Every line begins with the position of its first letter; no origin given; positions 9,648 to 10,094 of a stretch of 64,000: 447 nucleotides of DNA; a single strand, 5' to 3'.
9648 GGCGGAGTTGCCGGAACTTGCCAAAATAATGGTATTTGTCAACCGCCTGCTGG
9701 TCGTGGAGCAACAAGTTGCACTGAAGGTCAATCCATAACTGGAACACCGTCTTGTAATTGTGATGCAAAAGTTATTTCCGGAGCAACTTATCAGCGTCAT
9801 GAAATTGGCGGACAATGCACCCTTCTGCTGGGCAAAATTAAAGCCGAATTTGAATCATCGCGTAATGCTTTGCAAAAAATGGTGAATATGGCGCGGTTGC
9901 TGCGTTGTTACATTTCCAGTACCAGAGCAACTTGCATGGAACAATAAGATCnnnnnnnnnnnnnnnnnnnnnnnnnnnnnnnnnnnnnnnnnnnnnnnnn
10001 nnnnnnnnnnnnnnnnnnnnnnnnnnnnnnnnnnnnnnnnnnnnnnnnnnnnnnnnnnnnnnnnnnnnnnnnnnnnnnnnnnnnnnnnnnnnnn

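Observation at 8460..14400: N-terminal Ig-like domains of 8460, 12269 and 13860 products as candidate cohesin partners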

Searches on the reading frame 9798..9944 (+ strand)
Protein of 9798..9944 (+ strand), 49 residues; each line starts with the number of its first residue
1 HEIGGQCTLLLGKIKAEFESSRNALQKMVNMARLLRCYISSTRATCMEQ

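Call 91: search_solved_structures(query=A7, max_evalue=10, show_alignments=2)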
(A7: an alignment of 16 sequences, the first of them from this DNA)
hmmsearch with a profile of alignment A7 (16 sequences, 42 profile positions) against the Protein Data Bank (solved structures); distinct sequences matched with E-value up to 10: 15.
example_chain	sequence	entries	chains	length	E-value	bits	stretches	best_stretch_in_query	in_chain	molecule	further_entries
3gfl_A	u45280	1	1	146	0.063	16.3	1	18-36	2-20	146aa long hypothetical transcriptional regulator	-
2eb7_A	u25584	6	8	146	0.064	16.3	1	18-36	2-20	146aa long hypothetical transcriptional regulator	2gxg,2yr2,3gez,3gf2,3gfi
3gfj_A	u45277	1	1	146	0.064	16.3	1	18-36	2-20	146aa long hypothetical transcriptional regulator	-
3gfm_A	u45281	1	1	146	0.065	16.3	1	18-36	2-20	146aa long hypothetical transcriptional regulator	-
1jd1_A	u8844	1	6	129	0.076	16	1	3-28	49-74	HYPOTHETICAL 13.9 KDA PROTEIN IN FCY2-PET117 INTERGENIC REGION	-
6q2d_A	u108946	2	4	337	0.48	13.5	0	10-22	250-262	2-(3-amino-3-carboxypropyl)histidine synthase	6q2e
7wxz_A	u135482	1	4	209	0.68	13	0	3-27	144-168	Spike protein S2'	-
8gsa_A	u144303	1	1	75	0.69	13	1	9-28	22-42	Acyl carrier protein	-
1wy6_A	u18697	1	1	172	0.86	12.7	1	15-36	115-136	hypothetical protein ST1625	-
4c0t_A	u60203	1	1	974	2.1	11.4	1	8-27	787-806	LIKELY PROTEIN KINASE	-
7y9n_A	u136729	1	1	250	2.7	11.1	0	3-27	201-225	Spike protein S2',5HB-H2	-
2d7d_A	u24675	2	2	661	4.5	10.4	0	3-29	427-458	UvrABC system protein B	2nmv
3v4r_A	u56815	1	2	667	4.6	10.3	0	3-29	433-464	UvrABC system protein B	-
6wlz_X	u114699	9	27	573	6.8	9.8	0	17-34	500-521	SidK | Type IV secretion protein Dot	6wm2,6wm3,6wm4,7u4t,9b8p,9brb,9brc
5vox_e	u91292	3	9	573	6.9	9.8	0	17-34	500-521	effector protein SidK | Uncharacterized protein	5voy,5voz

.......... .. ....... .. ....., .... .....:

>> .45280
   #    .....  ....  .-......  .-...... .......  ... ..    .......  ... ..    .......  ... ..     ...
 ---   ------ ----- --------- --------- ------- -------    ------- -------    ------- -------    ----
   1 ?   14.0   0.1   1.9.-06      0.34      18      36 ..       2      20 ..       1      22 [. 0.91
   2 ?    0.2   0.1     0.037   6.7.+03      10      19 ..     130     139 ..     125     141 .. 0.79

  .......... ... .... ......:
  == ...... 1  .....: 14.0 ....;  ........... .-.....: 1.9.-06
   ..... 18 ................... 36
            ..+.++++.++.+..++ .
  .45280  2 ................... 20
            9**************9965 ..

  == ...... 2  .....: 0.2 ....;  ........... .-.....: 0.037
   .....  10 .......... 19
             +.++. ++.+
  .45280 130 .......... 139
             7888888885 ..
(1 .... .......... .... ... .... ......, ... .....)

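Call 92: search_protein_families(library=pfam, alignment_id=A7, max_evalue=1)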
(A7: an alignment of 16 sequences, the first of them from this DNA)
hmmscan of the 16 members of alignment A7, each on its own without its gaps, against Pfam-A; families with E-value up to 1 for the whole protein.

A. member 1, seq(49 aa): 0 families

B. families by the number of members that match (of 16 scanned): 7 families
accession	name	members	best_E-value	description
PF21694.2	DNA_pol3_delta_C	2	0.13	DNA polymerase III delta subunit, C-terminal domain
PF07352.17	Phage_Mu_Gam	1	0.022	Bacteriophage Mu Gam like protein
PF07870.16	DUF1657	1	0.089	Protein of unknown function (DUF1657)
PF08858.15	IDEAL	1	0.11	IDEAL domain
PF02583.22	Trns_repr_metal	1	0.13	Metal-sensitive transcriptional repressor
PF13725.12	tRNA_bind_2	1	0.14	Possible tRNA binding domain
PF12169.13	DNA_pol3_gamma3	1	0.24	DNA polymerase III subunits gamma and tau domain III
